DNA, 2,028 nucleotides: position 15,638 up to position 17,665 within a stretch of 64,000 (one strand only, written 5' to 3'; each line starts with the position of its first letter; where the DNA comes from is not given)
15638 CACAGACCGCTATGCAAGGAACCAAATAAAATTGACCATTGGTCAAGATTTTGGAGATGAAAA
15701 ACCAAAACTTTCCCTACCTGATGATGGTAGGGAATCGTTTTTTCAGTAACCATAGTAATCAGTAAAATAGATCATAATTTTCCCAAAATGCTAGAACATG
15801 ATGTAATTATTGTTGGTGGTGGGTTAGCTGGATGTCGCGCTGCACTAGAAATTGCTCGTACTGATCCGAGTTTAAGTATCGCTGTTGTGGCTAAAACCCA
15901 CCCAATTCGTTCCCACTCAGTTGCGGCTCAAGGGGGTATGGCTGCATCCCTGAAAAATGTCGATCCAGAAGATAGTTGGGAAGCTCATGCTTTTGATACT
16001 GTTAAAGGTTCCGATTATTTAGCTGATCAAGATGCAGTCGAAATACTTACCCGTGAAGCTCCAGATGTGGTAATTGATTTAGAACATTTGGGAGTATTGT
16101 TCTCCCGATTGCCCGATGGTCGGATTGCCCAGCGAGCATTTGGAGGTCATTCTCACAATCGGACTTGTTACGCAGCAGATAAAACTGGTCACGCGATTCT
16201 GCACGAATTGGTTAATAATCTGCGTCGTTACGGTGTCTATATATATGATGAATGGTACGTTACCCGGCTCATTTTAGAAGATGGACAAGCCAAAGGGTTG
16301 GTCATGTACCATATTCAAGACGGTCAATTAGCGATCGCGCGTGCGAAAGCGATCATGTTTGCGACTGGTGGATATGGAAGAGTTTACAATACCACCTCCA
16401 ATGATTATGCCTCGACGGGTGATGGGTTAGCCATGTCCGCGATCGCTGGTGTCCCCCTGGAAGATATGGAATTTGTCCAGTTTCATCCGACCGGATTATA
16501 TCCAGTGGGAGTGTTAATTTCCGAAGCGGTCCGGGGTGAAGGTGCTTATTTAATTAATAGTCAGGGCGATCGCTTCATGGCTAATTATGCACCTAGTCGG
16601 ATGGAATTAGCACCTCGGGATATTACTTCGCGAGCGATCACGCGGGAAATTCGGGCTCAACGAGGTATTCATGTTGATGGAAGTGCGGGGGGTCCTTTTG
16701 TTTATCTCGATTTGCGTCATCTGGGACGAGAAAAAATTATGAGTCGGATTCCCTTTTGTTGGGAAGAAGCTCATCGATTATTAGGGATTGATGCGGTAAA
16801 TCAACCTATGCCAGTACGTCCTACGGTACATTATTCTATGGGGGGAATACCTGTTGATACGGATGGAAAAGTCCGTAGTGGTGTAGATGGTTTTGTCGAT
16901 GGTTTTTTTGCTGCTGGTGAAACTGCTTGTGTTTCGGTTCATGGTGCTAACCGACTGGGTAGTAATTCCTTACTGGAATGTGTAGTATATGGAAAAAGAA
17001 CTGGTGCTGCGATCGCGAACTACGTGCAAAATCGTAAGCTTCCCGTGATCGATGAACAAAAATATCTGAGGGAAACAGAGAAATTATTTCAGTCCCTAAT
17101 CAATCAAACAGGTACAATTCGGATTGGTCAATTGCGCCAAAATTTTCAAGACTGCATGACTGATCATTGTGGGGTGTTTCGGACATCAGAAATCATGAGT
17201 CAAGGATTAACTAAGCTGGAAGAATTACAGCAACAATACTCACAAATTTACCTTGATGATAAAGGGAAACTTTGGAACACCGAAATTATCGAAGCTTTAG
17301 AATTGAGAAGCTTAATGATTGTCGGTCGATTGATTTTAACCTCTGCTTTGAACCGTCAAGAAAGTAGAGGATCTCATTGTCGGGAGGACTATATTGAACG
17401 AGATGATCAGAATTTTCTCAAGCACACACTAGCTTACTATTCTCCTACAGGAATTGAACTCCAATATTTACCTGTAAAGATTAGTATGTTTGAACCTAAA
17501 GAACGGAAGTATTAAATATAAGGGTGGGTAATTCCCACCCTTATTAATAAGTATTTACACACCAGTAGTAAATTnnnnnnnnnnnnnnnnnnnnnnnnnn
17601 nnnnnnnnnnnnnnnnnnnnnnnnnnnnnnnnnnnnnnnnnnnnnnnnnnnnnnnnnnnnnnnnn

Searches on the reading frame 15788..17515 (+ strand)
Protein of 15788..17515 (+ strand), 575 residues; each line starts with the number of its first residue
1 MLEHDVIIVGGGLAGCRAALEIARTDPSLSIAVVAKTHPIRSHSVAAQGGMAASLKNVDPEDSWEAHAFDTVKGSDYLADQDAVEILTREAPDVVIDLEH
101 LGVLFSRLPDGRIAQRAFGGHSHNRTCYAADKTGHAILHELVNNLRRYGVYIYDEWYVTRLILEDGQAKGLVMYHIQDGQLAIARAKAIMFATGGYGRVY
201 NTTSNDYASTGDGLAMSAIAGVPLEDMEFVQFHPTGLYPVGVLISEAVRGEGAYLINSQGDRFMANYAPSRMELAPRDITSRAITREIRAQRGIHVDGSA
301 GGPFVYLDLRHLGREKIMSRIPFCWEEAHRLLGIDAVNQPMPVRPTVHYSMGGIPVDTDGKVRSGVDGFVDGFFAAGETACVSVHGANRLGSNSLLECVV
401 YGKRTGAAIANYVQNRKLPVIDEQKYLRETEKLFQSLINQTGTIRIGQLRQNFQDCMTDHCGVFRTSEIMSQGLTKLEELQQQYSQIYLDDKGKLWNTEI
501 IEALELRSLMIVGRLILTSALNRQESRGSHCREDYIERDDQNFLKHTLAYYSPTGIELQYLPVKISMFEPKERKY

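Call 25: search_protein_families(library=pfam, proteins=[window:15788-17515:+], max_evalue=0.00001)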
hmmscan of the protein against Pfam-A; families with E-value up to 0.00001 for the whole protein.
window:15788-17515:+ (575 aa): 3 families
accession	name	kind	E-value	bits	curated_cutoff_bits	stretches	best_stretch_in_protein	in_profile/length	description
PF00890.30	FAD_binding_2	-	4.3e-116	389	20.4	1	5-395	1-414/414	FAD binding domain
PF02910.25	Succ_DH_flav_C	-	3.1e-45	153.7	20.8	1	450-575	1-130/130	Fumarate reductase flavoprotein C-term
PF01266.30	DAO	-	2.3e-07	31.1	27.9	1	5-198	1-207/353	FAD dependent oxidoreductase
